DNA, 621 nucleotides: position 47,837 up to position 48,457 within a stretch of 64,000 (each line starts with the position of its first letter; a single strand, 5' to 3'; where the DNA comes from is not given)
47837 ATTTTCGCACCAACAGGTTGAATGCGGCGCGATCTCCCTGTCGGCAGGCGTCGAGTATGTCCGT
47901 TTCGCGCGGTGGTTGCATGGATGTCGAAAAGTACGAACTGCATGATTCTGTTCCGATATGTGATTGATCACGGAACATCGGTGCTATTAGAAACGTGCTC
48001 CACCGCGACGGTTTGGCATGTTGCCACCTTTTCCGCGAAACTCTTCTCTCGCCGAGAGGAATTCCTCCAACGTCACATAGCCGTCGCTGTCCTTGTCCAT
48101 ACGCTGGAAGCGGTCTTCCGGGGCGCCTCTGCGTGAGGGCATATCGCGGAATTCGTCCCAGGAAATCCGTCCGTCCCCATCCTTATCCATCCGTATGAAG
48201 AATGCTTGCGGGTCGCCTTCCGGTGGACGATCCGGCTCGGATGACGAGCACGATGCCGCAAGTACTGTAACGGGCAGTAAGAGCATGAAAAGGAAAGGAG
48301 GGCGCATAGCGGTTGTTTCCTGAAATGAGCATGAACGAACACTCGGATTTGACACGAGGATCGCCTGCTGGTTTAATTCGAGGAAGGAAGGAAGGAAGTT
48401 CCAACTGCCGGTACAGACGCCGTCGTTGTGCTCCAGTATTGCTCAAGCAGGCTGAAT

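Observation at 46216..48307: EF-hand calcium-binding lipoprotein heading an ECF σ / zinc-finger anti-σ / Spy-like periplasmic protein module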

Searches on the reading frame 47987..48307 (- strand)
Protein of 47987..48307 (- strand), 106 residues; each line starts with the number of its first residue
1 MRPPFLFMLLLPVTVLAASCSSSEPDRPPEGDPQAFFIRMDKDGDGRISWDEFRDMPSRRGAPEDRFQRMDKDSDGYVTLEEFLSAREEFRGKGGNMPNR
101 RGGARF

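Call 3: search_protein_families(library=pfam, proteins=[window:47987-48307:-], max_evalue=0.1)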
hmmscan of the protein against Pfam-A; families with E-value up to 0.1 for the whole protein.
window:47987-48307:- (106 aa): 7 families
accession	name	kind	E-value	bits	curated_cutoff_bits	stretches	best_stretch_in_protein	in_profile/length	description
PF00036.39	EF-hand_1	-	1.4e-13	49.8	25.4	2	36-56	5-25/29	EF hand domain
PF13405.12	EF-hand_6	-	5e-12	44.9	25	2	35-58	4-27/30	EF-hand domain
PF13202.12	EF-hand_5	-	6.1e-12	44.9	25.9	2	35-56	3-24/25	EF hand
PF13499.12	EF-hand_7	-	1e-11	45.4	30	2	34-56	43-65/67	EF-hand domain pair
PF13833.12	EF-hand_8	-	7.8e-07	29.2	28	1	41-56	35-50/54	EF-hand domain pair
PF05901.16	Excalibur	-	0.012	16.4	22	0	57-77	14-33/36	Excalibur calcium-binding domain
PF25578.1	EF-hand_STIM1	-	0.068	13.7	32.2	0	68-84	28-47/80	Stromal interaction molecule 1-like, EF-hand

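Call 6: find_homologous_proteins(query=window:47987-48307:-)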
Query window:47987-48307:- (106 aa): 2 proteins with E <= 0.001 among 9 candidates.
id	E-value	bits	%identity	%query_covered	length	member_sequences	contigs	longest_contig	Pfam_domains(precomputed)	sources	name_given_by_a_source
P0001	4.1e-65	235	100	100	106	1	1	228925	PF13405.13,PF13499.13,PF13833.13,PF13202.13,PF00036.39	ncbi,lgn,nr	ncbi:MAG: EF-hand domain-containing protein [Bacteroidetes bacterium]|nr:EF-hand domain-containing p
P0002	1.3e-35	140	63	85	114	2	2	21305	PF13405.13,PF13499.13,PF13833.13,PF13202.13,PF00036.39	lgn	-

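Call 7: search_protein_families(library=ncbifam, proteins=[window:47987-48307:-], max_evalue=1)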
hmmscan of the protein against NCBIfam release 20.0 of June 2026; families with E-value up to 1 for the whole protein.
window:47987-48307:- (106 aa): 4 families
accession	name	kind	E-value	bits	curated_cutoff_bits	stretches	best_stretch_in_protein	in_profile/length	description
NF041410.1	XopAW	subfamily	3.1e-08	33.7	120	1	26-89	98-164/235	XopAW family type III secretion system calcium-binding effector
NF038285.1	deiodinase_rel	hypoth_equivalog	0.00018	21.1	250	1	33-91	62-125/347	deiodinase family protein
NF053806.1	lanmdlnLanM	equivalog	0.015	15.3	135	1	35-86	52-98/132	lanmodulin LanM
NF008965.0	PRK12309.1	equivalog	0.29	10.1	550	1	35-84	338-380/392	transaldolase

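Call 8: find_encoding_contigs(protein=P0002, flank=8000)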
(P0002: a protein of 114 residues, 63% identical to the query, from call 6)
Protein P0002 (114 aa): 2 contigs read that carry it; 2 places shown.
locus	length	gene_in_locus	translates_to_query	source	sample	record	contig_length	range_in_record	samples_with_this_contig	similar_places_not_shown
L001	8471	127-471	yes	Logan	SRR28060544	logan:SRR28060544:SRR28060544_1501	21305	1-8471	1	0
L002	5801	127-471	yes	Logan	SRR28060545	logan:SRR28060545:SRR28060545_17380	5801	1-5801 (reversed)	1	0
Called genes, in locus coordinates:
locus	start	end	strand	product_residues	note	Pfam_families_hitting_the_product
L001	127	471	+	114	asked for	PF13499:EF-hand_7 (weak), PF13833:EF-hand_8 (faint), PF00036:EF-hand_1 (weak), PF13202:EF-hand_5 (weak), PF13405:EF-hand_6 (weak)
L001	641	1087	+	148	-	PF04542:Sigma70_r2, PF08281:Sigma70_r4_2, PF04545:Sigma70_r4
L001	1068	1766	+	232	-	PF13490:zf-HC2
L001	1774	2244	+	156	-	-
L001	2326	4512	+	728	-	PF00107:ADH_zinc_N, PF01408:GFO_IDH_MocA, PF22725:GFO_IDH_MocA_C3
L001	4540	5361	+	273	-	PF02673:BacA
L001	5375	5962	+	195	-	PF00160:Pro_isomerase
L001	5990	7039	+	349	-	PF06144:DNA_pol3_delta, PF21694:DNA_pol3_delta_C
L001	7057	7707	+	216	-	PF04542:Sigma70_r2, PF08281:Sigma70_r4_2, PF04545:Sigma70_r4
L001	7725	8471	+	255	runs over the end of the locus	-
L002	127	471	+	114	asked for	PF13499:EF-hand_7 (weak), PF13833:EF-hand_8 (faint), PF00036:EF-hand_1 (weak), PF13202:EF-hand_5 (weak), PF13405:EF-hand_6 (weak)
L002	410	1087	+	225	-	PF04542:Sigma70_r2, PF08281:Sigma70_r4_2, PF04545:Sigma70_r4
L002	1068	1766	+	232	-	PF13490:zf-HC2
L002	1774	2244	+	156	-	-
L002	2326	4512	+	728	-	PF00107:ADH_zinc_N, PF01408:GFO_IDH_MocA, PF22725:GFO_IDH_MocA_C3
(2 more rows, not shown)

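Call 9: find_encoding_contigs(protein=P0001, flank=8000, max_places=3)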
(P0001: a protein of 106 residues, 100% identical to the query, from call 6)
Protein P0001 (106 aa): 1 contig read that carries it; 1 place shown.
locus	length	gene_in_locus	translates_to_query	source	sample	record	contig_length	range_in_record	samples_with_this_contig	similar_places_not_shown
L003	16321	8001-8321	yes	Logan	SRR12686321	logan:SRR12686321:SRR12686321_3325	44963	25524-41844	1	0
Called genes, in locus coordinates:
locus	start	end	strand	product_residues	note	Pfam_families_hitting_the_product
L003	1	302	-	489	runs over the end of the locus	PF00675:Peptidase_M16, PF05193:Peptidase_M16_C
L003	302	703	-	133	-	-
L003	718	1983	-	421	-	PF13393:tRNA-synt_His, PF00152:tRNA-synt_2 (faint), PF00587:tRNA-synt_2b, PF03129:HGTP_anticodon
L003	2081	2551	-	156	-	PF00359:PTS_EIIA_2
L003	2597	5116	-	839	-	PF00483:NTP_transferase, PF12804:NTP_transf_3, PF00132:Hexapep (faint), PF24894:Hexapep_GlmU (faint), PF25084:LbH_EIF2B, PF25087:GMPPB_C, PF02878:PGM_PMM_I, PF02879:PGM_PMM_II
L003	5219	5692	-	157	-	-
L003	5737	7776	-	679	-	PF00133:tRNA-synt_1, PF09334:tRNA-synt_1g, PF08264:Anticodon_1, PF19303:Anticodon_3, PF01588:tRNA_bind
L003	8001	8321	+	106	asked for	PF13499:EF-hand_7 (faint), PF00036:EF-hand_1 (weak), PF13202:EF-hand_5 (weak), PF13405:EF-hand_6 (faint), PF13833:EF-hand_8 (faint), PF00036:EF-hand_1 (weak)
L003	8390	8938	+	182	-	PF07638:Sigma70_ECF (weak), PF04542:Sigma70_r2, PF08281:Sigma70_r4_2, PF04545:Sigma70_r4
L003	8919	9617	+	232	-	PF13490:zf-HC2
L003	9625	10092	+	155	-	-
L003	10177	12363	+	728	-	PF00107:ADH_zinc_N, PF01408:GFO_IDH_MocA, PF22725:GFO_IDH_MocA_C3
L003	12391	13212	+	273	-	PF02673:BacA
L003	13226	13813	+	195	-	PF00160:Pro_isomerase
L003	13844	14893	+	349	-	PF06144:DNA_pol3_delta, PF21694:DNA_pol3_delta_C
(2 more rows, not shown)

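Call 24: find_related_loci(query=A1, collection=metagenome_contigs, flank=5000)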
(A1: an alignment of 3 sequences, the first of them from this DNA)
Query A1 (106 aa) in metagenome_contigs; peptide patterns used: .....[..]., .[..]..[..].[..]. (x = any residue, [..] = any of these).
600 stretches matched a pattern (row limit reached: there are more); 3 encode a relative of the query (tblastn E <= 1e-3); 3 distinct loci.
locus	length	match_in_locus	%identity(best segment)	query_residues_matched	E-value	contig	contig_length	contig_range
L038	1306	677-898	64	20-93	8e-30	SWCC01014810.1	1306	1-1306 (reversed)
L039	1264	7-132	47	39-85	2e-8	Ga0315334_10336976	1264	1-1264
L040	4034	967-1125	38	37-83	9e-7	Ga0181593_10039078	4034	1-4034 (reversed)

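Call 45: find_homologous_proteins(query=A4, max_evalue=0.01)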
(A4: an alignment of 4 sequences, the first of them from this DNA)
Query A4 (4 sequences) (106 aa, profile of the alignment): 58 proteins with E <= 0.01 among 2430 candidates.
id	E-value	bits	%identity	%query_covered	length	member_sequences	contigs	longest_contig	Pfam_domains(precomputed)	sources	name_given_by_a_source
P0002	2.6e-53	196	63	85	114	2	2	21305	PF13405.13,PF13499.13,PF13833.13,PF13202.13,PF00036.39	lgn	-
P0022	2.7e-52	193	65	71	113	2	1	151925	PF13405.13,PF13499.13,PF00036.39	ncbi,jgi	-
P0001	3.8e-51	189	100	100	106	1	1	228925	PF13405.13,PF13499.13,PF13833.13,PF13202.13,PF00036.39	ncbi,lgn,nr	ncbi:MAG: EF-hand domain-containing protein [Bacteroidetes bacterium]|nr:EF-hand domain-containing p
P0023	2.2e-50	187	64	70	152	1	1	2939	PF13405.13,PF13499.13,PF13202.13,PF00036.39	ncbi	-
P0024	1.9e-19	87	49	59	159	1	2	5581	PF13405.13,PF13499.13,PF13833.13,PF13202.13,PF10591.16,PF00036.39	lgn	-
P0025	2.1e-15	74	43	53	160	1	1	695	PF13405.13,PF13499.13,PF13833.13,PF13202.13,PF23564.2,PF00036.39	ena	-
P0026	3.3e-15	74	33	76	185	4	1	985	PF13405.13,PF13499.13,PF13833.13,PF13202.13,PF23564.2,PF10591.16,PF00036.39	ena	-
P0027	2.1e-14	71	42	58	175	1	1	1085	PF13405.13,PF13499.13,PF13833.13,PF13202.13,PF23564.2,PF10591.16,PF00036.39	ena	-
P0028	4.1e-13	67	42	53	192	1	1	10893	PF13405.13,PF13499.13,PF13202.13,PF23564.2,PF10591.16,PF00036.39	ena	-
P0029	1.8e-12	65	40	64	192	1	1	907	PF13405.13,PF13499.13,PF13833.13,PF13202.13,PF00036.39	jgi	-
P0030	4.5e-12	64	46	53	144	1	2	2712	PF13405.13,PF13499.13,PF13833.13,PF13202.13,PF23564.2,PF00036.39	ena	-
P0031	9.9e-11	59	44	57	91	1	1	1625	PF13405.13,PF13499.13,PF13833.13,PF13202.13,PF00036.39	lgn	-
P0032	2.1e-10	58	37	57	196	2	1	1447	PF13405.13,PF23657.2,PF22592.3,PF13499.13,PF13833.13,PF13202.13,PF23564.2,PF10591.16,PF00036.39,PF26745.1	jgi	jgi:Ca2+-binding EF-hand superfamily protein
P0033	6.7e-10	57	43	67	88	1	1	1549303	PF13405.13,PF13499.13,PF13833.13,PF13202.13,PF00036.39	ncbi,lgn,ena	-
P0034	7.8e-10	56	47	50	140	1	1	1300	PF13405.13,PF13499.13,PF13202.13,PF10591.16,PF00036.39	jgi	jgi:hypothetical protein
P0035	8.2e-10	56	37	69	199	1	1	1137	PF13405.13,PF13499.13,PF13833.13,PF13202.13,PF23564.2,PF10591.16,PF00036.39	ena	-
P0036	2.5e-8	52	45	69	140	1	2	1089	PF13405.13,PF00404.25,PF13499.13,PF13202.13,PF23564.2,PF10591.16,PF00036.39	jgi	jgi:Ca2+-binding EF-hand superfamily protein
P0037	2.6e-8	52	37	69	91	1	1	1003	PF13405.13,PF13499.13,PF13202.13,PF00036.39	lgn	-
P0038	5.8e-8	50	40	59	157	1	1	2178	PF13405.13,PF13499.13,PF13833.13,PF13202.13,PF23564.2,PF00036.39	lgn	-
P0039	9.5e-8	50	38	52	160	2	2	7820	PF13405.13,PF13499.13,PF13833.13,PF13202.13,PF00036.39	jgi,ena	jgi:Ca2+-binding EF-hand superfamily protein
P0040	1.7e-7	49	50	47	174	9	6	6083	PF13405.13,PF13499.13,PF13833.13,PF13202.13,PF10591.16,PF00036.39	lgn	-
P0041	1.7e-7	49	38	59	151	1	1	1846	PF13405.13,PF13499.13,PF13833.13,PF13202.13,PF23564.2,PF00036.39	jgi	jgi:Ca2+-binding EF-hand superfamily protein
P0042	2.1e-7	49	24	78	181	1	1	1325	PF13405.13,PF13499.13,PF13833.13,PF13202.13,PF23564.2,PF00036.39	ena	-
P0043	9.2e-7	47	36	52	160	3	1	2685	PF13405.13,PF13499.13,PF13833.13,PF13202.13,PF00036.39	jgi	jgi:Ca2+-binding EF-hand superfamily protein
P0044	1.7e-6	46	36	53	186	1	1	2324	PF13405.13,PF13499.13,PF13833.13,PF13202.13,PF00036.39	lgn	-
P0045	5.1e-6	44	32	51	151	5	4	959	PF13405.13,PF13499.13,PF13833.13,PF13202.13,PF14658.13,PF23564.2,PF10591.16,PF00036.39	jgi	jgi:Ca2+-binding EF-hand superfamily protein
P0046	1.7e-5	42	29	72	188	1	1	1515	PF13405.13,PF13499.13,PF13833.13,PF13202.13,PF00036.39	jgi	jgi:Ca2+-binding EF-hand superfamily protein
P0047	2.1e-5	42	48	43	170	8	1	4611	PF13405.13,PF13499.13,PF13202.13,PF00036.39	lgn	-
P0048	2.4e-5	42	35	46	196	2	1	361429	PF13405.13,PF13499.13,PF13833.13,PF13202.13,PF23564.2,PF00036.39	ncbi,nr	ncbi:EF-hand domain-containing protein [Sphingomonas spermidinifaciens]|nr:EF-hand domain-containing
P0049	3.0e-5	42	41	55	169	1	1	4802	PF13405.13,PF13499.13,PF13833.13,PF13202.13,PF00036.39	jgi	-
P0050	3.6e-5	41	45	50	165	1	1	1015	PF13405.13,PF13499.13,PF13833.13,PF13202.13,PF23564.2,PF00036.39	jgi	-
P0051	4.0e-5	41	43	48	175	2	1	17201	PF13405.13,PF13499.13,PF13833.13,PF13202.13,PF23564.2,PF00036.39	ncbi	-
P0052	4.9e-5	41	43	44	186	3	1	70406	PF13405.13,PF13499.13,PF13833.13,PF13202.13,PF00036.39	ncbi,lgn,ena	ncbi:MAG: EF-hand domain-containing protein [Alphaproteobacteria bacterium]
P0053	8.9e-5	40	45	48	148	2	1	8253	PF13405.13,PF13499.13,PF13202.13,PF00036.39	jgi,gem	-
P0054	9.9e-5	40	39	52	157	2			PF13405.13,PF13499.13,PF13833.13,PF13202.13,PF00036.39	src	-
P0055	1.1e-4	40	32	88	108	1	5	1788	PF13405.13,PF13499.13,PF13202.13,PF00036.39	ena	-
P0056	1.1e-4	40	27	63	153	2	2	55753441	PF13499.13,PF21008.4,PF24548.2,PF14658.13,PF00036.39,PF13405.13,PF12763.14,PF13833.13,PF25825.2,PF13202.13,PF23564.2,PF10591.16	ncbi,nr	ncbi:hypothetical protein BT93_F1616 [Corymbia citriodora subsp. variegata]|nr:hypothetical protein 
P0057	1.3e-4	40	45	50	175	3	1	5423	PF13405.13,PF13499.13,PF13833.13,PF13202.13,PF00036.39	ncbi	-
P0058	1.3e-4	40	38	53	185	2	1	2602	PF13405.13,PF13499.13,PF13833.13,PF13202.13,PF00036.39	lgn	-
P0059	1.4e-4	40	47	43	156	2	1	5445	PF13405.13,PF13499.13,PF13833.13,PF13202.13,PF00036.39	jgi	jgi:Ca2+-binding EF-hand superfamily protein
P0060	2.0e-4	39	35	58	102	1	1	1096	PF13405.13,PF13499.13,PF13833.13,PF13202.13,PF00036.39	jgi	-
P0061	3.1e-4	38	40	47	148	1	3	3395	PF13405.13,PF00404.25,PF13499.13,PF13833.13,PF13202.13,PF23564.2,PF10591.16,PF00036.39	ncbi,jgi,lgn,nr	ncbi:MAG: EF-hand domain-containing protein [Gammaproteobacteria bacterium]|jgi:Ca2+-binding EF-hand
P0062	9.7e-4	37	40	46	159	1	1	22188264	PF13499.13,PF21008.4,PF24548.2,PF14658.13,PF00036.39,PF13405.13,PF05042.20,PF13833.13,PF25825.2,PF13202.13,PF23564.2,PF10591.16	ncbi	ncbi:Calmodulin-like protein 11 [Linum grandiflorum]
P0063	1.2e-3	37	35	86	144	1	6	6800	PF13405.13,PF13499.13,PF13833.13,PF13202.13,PF23564.2,PF00036.39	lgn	-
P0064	1.3e-3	36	27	67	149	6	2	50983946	PF13499.13,PF21008.4,PF24548.2,PF14658.13,PF00036.39,PF13405.13,PF05042.20,PF00404.25,PF12763.14,PF13833.13,PF13202.13,PF23564.2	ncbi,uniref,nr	ncbi:calmodulin-like protein 8 [Glycine soja]|uniref:Calmodulin-like protein 8 n=1 Tax=Glycine soja 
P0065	1.4e-3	36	30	75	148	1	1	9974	PF13405.13,PF13499.13,PF13202.13,PF00036.39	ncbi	-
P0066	1.5e-3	36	42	42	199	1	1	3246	PF13405.13,PF13499.13,PF13833.13,PF13202.13,PF00036.39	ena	-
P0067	1.8e-3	36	38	45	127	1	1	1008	PF13405.13,PF13499.13,PF13202.13,PF00036.39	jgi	-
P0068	2.5e-3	36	41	56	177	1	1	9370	PF13405.13,PF23657.2,PF13499.13,PF13833.13,PF13202.13,PF23564.2,PF10591.16,PF00036.39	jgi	jgi:Ca2+-binding EF-hand superfamily protein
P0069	2.5e-3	35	31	68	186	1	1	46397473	PF13405.13,PF05042.20,PF13499.13,PF21008.4,PF13833.13,PF24548.2,PF25825.2,PF13202.13,PF14658.13,PF23564.2,PF00036.39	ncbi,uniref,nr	ncbi:hypothetical protein O6H91_21G060600 [Diphasiastrum complanatum]|uniref:Uncharacterized protein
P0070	2.6e-3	35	30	70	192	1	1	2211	PF13405.13,PF13499.13,PF13833.13,PF13202.13,PF23564.2,PF10591.16,PF00036.39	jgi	jgi:Ca2+-binding EF-hand superfamily protein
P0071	2.7e-3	35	39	53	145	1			PF13405.13,PF13499.13,PF13833.13,PF13202.13,PF00036.39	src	-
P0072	2.7e-3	35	27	69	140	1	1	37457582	PF13405.13,PF13499.13,PF12763.14,PF13833.13,PF13202.13,PF23564.2,PF10591.16,PF00036.39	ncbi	ncbi:hypothetical protein ACF0H5_018660 [Mactra antiquata]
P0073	3.2e-3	35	27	67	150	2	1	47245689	PF13499.13,PF21008.4,PF24548.2,PF14658.13,PF00036.39,PF13405.13,PF05042.20,PF00404.25,PF12763.14,PF13833.13,PF13202.13,PF23564.2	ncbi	ncbi:Calmodulin-like protein 8 [Glycine soja]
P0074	3.5e-3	35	38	45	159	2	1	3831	PF13405.13,PF00404.25,PF13499.13,PF13202.13,PF00036.39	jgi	jgi:Ca2+-binding EF-hand superfamily protein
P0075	6.9e-3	34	32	56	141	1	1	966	PF13405.13,PF13499.13,PF13833.13,PF13202.13,PF23564.2,PF00036.39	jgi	jgi:Ca2+-binding EF-hand superfamily protein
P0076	7.6e-3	34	34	64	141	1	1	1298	PF13405.13,PF13499.13,PF13202.13,PF23564.2,PF00036.39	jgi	jgi:Ca2+-binding EF-hand superfamily protein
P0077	9.1e-3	34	33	61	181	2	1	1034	PF13405.13,PF13499.13,PF13833.13,PF13202.13,PF00036.39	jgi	jgi:hypothetical protein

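Call 46: find_encoding_contigs(protein=P0024, flank=4000, max_places=2)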
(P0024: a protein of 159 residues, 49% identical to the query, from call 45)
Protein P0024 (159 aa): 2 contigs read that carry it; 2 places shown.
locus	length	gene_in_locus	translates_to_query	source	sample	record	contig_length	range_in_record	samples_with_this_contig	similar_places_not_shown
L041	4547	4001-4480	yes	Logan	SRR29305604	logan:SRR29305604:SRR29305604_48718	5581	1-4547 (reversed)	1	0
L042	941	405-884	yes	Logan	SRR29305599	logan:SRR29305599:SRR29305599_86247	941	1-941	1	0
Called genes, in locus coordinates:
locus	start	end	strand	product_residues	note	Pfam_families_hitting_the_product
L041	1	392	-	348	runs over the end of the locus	PF13513:HEAT_EZ (faint), PF00514:Arm (faint), PF02985:HEAT (faint), PF13646:HEAT_2, PF03130:HEAT_PBS (weak)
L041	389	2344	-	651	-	-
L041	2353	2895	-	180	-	PF04306:DUF456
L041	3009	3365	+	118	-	-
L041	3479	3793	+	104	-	PF13499:EF-hand_7 (faint), PF00036:EF-hand_1 (faint), PF13202:EF-hand_5 (weak), PF13405:EF-hand_6 (faint)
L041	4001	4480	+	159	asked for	PF10591:SPARC_Ca_bdg (faint), PF13202:EF-hand_5 (faint), PF13405:EF-hand_6 (faint), PF13833:EF-hand_8 (faint), PF13499:EF-hand_7 (weak), PF00036:EF-hand_1 (weak)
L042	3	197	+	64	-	?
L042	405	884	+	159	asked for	PF10591:SPARC_Ca_bdg (faint), PF13202:EF-hand_5 (faint), PF13405:EF-hand_6 (faint), PF13833:EF-hand_8 (faint), PF13499:EF-hand_7 (weak), PF00036:EF-hand_1 (weak)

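Call 47: find_encoding_contigs(protein=P0033, flank=4000, max_places=1)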
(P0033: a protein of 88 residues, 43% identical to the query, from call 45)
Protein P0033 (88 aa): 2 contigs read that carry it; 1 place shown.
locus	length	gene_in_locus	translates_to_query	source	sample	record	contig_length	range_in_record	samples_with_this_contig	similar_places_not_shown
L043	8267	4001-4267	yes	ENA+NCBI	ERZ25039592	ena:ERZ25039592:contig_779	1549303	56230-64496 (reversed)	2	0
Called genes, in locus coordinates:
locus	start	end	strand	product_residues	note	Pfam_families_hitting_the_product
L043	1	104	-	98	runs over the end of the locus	-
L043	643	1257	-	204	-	-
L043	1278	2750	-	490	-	PF00171:Aldedh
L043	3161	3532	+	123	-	-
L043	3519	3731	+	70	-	-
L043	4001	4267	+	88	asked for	PF13833:EF-hand_8 (faint), PF13499:EF-hand_7, PF00036:EF-hand_1 (weak), PF13202:EF-hand_5 (weak), PF13405:EF-hand_6 (faint)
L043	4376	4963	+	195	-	-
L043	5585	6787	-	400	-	PF00389:2-Hacid_dh, PF02826:2-Hacid_dh_C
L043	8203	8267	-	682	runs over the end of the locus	-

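Call 48: find_encoding_contigs(protein=P0048, flank=4000, max_places=1)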
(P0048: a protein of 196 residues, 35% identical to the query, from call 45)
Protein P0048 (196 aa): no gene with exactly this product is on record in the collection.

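Call 49: find_encoding_contigs(protein=P0052, flank=4000, max_places=1)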
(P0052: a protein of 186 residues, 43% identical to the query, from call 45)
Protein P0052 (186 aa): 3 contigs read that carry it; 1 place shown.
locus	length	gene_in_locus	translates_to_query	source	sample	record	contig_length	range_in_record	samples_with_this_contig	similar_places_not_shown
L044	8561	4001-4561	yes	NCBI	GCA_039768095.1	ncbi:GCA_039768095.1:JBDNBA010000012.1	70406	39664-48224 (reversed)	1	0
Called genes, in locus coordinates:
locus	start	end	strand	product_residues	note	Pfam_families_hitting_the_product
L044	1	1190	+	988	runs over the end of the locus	PF00069:Pkinase, PF07714:PK_Tyr_Ser-Thr, PF03109:ABC1 (weak), PF01471:PG_binding_1, PF03781:FGE-sulfatase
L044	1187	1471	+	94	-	PF16697:Yop-YscD_cpl, PF00498:FHA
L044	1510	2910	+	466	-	PF00498:FHA (weak)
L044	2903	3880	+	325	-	PF13672:PP2C_2, PF07228:SpoIIE (weak)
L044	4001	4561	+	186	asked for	PF00036:EF-hand_1 (faint), PF13202:EF-hand_5 (weak), PF13405:EF-hand_6 (faint), PF13499:EF-hand_7 (weak), PF13833:EF-hand_8 (faint), PF13499:EF-hand_7 (weak)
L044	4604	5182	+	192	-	PF07638:Sigma70_ECF, PF04542:Sigma70_r2, PF08281:Sigma70_r4_2, PF22233:PhyR_sigma-like (faint)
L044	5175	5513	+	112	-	-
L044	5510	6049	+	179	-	PF13801:Metal_resist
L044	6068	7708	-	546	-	PF09721:Exosortase_EpsH, PF02517:Rce1-like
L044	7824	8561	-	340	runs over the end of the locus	PF04116:FA_hydroxylase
